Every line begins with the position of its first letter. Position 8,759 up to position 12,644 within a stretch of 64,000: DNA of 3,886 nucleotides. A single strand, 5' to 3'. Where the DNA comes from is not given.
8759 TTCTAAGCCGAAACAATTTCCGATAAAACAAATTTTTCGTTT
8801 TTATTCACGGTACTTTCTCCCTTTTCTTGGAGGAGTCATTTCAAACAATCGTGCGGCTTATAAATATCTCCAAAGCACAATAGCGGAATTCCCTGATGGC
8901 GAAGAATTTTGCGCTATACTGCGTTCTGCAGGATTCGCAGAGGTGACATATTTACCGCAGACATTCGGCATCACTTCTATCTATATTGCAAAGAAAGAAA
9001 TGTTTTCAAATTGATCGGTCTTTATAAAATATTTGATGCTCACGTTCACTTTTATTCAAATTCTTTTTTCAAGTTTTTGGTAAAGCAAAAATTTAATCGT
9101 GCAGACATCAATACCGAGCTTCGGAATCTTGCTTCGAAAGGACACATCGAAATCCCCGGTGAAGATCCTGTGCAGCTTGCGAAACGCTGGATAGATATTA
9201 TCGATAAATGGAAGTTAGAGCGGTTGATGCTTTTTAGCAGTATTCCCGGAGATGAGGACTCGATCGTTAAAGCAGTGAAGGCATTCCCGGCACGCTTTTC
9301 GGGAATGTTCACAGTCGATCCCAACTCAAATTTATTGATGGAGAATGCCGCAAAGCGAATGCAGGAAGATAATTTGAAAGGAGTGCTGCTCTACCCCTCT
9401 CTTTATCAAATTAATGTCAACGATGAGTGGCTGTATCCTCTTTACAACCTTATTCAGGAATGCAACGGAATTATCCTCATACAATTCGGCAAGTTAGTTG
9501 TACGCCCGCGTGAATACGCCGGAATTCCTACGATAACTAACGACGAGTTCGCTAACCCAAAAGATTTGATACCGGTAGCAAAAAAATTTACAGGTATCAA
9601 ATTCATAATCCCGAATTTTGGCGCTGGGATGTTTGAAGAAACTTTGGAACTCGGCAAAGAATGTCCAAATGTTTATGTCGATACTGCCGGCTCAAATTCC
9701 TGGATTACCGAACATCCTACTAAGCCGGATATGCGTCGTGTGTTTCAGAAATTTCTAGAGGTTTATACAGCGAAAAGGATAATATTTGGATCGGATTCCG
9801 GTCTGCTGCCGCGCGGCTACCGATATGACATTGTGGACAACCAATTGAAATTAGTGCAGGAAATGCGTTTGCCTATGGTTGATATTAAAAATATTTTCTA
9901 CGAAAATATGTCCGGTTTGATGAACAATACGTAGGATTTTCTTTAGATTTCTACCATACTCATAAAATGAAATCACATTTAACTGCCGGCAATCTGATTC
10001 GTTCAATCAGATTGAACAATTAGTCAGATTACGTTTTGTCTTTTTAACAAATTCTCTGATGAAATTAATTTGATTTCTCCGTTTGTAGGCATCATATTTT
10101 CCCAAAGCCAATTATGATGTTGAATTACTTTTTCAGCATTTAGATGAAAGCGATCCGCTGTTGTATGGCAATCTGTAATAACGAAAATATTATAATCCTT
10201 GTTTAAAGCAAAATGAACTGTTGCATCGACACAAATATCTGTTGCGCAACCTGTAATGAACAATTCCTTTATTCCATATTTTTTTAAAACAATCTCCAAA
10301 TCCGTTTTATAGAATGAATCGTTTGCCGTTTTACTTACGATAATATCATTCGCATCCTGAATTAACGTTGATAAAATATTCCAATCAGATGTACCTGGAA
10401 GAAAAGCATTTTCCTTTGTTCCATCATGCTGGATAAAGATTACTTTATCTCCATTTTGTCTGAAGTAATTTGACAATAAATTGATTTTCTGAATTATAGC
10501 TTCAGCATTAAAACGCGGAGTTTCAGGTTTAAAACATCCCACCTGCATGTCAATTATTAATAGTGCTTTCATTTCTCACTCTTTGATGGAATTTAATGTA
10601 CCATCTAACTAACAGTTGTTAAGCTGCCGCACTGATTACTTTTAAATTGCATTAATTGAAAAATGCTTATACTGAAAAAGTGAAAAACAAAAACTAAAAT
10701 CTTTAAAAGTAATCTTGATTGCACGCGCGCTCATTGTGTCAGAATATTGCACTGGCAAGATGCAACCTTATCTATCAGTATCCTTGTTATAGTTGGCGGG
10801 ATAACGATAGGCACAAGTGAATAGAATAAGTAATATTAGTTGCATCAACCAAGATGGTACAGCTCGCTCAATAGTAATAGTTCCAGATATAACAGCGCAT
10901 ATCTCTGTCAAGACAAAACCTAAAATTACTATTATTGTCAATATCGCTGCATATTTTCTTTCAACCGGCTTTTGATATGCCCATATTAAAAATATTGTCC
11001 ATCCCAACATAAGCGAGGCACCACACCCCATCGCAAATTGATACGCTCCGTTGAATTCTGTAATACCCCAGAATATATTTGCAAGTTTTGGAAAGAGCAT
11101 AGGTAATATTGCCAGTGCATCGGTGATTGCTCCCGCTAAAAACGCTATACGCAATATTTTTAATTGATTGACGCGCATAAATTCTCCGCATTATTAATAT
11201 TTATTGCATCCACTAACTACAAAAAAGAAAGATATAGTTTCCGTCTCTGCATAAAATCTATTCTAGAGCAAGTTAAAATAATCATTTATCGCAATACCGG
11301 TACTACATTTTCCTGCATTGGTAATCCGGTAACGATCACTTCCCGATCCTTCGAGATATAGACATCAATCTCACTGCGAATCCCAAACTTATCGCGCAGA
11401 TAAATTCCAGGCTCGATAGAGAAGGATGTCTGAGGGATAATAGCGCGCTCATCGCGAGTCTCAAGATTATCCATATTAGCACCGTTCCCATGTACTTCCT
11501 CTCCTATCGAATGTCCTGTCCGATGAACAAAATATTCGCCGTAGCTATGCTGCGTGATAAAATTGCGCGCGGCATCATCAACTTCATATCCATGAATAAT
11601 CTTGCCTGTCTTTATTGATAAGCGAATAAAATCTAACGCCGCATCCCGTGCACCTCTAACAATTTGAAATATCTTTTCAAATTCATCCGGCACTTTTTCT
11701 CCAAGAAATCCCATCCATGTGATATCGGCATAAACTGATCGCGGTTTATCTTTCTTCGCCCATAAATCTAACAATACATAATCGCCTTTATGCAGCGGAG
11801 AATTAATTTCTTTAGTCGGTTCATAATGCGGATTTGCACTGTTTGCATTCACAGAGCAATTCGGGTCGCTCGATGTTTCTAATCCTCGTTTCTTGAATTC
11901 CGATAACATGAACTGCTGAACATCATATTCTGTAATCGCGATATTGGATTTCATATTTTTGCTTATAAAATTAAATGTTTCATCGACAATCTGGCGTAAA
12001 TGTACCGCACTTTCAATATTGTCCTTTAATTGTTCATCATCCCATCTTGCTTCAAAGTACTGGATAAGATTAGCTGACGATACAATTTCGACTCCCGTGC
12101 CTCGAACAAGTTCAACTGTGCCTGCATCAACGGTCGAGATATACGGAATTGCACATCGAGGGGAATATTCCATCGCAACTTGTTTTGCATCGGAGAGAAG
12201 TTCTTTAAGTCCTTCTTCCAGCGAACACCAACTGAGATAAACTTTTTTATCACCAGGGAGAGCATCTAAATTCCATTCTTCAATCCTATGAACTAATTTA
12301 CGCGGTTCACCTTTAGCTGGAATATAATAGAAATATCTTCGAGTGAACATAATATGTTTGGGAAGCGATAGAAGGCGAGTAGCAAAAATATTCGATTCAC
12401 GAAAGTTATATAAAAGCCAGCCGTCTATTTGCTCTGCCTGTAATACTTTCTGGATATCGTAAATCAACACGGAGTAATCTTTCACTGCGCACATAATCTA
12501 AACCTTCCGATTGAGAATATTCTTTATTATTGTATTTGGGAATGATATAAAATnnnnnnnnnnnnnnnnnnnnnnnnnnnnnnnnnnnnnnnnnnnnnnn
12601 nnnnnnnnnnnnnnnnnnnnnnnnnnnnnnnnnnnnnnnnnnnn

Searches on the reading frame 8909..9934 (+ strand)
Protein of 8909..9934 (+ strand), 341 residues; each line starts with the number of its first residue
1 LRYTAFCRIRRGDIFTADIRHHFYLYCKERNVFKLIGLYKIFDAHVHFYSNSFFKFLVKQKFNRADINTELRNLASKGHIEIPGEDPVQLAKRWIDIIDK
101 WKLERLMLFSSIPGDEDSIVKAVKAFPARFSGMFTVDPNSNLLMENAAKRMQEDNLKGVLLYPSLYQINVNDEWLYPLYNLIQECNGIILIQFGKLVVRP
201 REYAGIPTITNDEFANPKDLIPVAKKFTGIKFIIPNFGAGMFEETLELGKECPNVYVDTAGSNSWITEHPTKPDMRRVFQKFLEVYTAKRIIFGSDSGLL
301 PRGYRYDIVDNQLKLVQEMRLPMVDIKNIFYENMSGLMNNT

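Call 70: search_protein_families(library=pfam, proteins=[window:8909-9934:+], max_evalue=0.00001)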
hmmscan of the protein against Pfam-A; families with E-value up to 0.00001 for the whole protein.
window:8909-9934:+ (341 aa): 1 family
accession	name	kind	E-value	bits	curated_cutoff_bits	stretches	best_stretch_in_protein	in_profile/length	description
PF04909.20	Amidohydro_2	-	4.3e-19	69.8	26.4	1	114-333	64-282/289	Amidohydrolase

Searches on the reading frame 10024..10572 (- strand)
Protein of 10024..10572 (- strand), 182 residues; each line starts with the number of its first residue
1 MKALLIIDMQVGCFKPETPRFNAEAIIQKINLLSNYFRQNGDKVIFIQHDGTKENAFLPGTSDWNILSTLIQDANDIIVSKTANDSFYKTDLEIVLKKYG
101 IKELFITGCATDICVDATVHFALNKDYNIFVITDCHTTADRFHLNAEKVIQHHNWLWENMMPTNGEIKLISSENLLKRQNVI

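Call 45: search_protein_families(library=pfam, proteins=[window:10024-10572:-], max_evalue=0.0001)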
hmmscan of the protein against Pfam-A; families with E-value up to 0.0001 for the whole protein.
window:10024-10572:- (182 aa): 1 family
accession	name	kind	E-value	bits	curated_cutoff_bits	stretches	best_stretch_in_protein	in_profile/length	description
PF00857.26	Isochorismatase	-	1.6e-34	119.9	27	1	3-141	2-153/175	Isochorismatase domain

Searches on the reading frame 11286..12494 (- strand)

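Call 70: search_protein_families(library=pfam, proteins=[window:11286-12494:-], max_evalue=0.00001)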
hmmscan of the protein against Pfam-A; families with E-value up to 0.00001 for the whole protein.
window:11286-12494:- (402 aa): 1 family
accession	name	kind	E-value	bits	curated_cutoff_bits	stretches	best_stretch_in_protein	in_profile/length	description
PF00557.29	Peptidase_M24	-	5.4e-37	128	23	1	168-381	8-207/208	Metallopeptidase family M24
